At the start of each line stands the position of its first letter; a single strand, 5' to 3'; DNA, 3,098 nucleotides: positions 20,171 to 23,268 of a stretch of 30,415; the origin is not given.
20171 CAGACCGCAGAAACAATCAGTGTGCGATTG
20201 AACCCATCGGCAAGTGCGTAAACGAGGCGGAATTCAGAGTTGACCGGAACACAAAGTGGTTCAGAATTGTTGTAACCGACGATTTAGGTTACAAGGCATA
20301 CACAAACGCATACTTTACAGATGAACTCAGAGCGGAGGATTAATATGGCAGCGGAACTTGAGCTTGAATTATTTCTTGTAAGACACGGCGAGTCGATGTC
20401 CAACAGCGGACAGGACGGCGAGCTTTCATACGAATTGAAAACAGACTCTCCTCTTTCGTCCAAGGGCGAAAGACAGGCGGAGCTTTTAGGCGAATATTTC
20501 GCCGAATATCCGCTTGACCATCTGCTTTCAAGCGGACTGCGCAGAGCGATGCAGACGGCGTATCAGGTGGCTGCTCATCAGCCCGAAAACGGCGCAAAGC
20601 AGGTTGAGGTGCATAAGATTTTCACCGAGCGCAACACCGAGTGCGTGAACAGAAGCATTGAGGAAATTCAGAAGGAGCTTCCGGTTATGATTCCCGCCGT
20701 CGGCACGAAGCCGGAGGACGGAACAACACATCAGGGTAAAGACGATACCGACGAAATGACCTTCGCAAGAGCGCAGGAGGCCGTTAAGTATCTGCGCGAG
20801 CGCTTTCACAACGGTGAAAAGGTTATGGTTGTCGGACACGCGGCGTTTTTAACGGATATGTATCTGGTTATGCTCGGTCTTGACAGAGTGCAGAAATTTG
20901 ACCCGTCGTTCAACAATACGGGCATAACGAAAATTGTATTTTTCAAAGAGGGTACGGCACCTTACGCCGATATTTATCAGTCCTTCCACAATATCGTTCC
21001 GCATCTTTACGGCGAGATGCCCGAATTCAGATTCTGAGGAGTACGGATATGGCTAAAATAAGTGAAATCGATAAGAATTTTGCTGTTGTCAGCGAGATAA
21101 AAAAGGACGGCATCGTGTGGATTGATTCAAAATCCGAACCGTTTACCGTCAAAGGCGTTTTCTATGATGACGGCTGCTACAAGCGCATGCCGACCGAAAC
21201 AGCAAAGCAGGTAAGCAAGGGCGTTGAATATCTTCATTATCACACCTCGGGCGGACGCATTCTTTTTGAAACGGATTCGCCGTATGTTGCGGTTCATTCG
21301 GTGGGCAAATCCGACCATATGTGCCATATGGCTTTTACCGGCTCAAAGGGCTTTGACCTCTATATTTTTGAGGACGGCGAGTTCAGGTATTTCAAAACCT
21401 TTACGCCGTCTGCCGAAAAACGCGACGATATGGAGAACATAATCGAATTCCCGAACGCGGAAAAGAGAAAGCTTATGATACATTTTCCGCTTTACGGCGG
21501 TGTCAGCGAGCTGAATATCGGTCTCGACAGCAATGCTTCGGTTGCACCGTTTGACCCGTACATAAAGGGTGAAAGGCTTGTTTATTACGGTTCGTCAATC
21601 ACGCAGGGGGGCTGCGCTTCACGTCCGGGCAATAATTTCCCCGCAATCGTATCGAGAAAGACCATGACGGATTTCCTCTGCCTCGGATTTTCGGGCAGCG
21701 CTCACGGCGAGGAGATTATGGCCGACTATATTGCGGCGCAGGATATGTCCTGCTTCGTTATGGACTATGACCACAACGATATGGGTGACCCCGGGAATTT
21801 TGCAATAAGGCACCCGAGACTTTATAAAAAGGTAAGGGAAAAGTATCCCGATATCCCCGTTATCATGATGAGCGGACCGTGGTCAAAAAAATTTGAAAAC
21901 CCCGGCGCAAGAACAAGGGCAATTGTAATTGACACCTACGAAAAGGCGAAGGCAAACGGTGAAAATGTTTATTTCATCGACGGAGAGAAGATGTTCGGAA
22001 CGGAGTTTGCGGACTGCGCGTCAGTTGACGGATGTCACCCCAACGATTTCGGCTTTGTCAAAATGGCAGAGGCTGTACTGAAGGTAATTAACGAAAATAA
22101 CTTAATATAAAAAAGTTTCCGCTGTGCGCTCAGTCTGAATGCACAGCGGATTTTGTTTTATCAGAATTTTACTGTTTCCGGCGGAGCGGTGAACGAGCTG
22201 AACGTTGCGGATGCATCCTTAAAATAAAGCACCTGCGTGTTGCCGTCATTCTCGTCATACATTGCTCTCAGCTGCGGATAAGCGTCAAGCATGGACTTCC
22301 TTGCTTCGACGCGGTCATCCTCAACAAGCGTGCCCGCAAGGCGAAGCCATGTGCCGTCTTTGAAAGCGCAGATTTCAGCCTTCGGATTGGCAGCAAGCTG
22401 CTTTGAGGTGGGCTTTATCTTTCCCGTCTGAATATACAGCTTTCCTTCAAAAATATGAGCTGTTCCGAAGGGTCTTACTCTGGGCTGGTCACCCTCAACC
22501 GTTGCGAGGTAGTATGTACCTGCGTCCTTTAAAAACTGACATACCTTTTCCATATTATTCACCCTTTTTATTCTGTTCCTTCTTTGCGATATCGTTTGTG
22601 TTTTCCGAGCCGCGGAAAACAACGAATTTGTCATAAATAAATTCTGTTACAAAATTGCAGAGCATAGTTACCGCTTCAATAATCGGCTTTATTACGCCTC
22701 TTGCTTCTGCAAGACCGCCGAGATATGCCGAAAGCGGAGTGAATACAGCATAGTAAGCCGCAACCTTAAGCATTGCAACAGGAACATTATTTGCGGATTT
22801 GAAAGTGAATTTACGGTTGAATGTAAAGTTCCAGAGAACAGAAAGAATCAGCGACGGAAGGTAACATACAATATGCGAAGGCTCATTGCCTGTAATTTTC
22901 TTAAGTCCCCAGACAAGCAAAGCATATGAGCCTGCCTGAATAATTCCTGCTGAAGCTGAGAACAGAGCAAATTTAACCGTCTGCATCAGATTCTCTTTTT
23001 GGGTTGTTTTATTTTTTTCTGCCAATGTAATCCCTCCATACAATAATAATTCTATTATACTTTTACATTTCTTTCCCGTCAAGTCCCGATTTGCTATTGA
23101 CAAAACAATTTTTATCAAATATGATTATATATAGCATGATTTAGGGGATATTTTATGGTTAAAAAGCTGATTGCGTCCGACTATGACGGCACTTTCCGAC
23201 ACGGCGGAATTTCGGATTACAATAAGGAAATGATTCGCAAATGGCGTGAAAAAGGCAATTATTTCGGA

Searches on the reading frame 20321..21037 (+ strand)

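Call 85: search_protein_families(library=pfam, proteins=[window:20321-21037:+], max_evalue=0.0001)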
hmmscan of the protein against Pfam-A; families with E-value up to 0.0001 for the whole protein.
window:20321-21037:+ (238 aa): 1 family
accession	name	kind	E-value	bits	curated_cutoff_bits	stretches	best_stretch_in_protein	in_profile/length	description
PF00300.27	His_Phos_1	-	2.7e-29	102.6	21.7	1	17-211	1-185/194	Histidine phosphatase superfamily (branch 1)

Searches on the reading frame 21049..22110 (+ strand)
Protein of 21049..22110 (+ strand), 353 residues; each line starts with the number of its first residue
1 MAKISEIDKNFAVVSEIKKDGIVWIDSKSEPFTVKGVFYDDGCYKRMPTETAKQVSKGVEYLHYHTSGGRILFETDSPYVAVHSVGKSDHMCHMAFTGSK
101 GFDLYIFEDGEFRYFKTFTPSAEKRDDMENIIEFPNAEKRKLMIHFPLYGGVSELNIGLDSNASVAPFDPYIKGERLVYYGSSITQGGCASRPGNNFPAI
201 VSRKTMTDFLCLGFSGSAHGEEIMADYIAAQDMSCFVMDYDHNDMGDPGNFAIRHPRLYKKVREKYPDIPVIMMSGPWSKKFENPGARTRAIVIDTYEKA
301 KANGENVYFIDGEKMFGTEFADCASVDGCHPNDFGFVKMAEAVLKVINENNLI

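Call 85: search_protein_families(library=pfam, proteins=[window:21049-22110:+], max_evalue=0.0001)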
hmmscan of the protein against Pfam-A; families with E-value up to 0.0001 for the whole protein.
window:21049-22110:+ (353 aa): 3 families
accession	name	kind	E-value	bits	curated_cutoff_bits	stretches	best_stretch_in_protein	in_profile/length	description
PF14606.12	Lipase_GDSL_3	-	1.2e-29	104.3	27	1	176-347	3-177/178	GDSL-like Lipase/Acylhydrolase family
PF14607.12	GxDLY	-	2.3e-29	102.5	27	1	22-164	1-145/146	N-terminus of Esterase_SGNH_hydro-type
PF13472.12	Lipase_GDSL_2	-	1e-09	39.6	32.9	1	180-335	2-175/178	GDSL-like Lipase/Acylhydrolase family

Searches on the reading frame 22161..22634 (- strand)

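Call 85: search_protein_families(library=pfam, proteins=[window:22161-22634:-], max_evalue=0.0001)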
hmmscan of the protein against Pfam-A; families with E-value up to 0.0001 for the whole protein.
window:22161-22634:- (157 aa): 1 family
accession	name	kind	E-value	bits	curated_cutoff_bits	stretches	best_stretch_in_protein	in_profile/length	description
PF01243.27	PNPOx_N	-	3e-08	34.5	28.1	1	29-116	3-86/120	Pyridoxamine 5'-phosphate oxidase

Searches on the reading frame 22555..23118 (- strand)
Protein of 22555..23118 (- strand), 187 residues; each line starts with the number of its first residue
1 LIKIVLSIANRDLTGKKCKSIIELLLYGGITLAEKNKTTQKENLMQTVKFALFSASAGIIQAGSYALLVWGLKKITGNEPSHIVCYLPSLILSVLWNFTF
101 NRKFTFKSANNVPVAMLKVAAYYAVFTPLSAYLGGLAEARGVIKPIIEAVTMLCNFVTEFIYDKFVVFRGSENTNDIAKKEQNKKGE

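Call 85: search_protein_families(library=pfam, proteins=[window:22555-23118:-], max_evalue=0.0001)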
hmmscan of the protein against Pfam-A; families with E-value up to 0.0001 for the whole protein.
window:22555-23118:- (187 aa): 1 family
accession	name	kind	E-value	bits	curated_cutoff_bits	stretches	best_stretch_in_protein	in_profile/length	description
PF04138.20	GtrA_DPMS_TM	-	1.2e-07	32.3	26.1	1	49-168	1-117/117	GtrA/DPMS, transmembrane domain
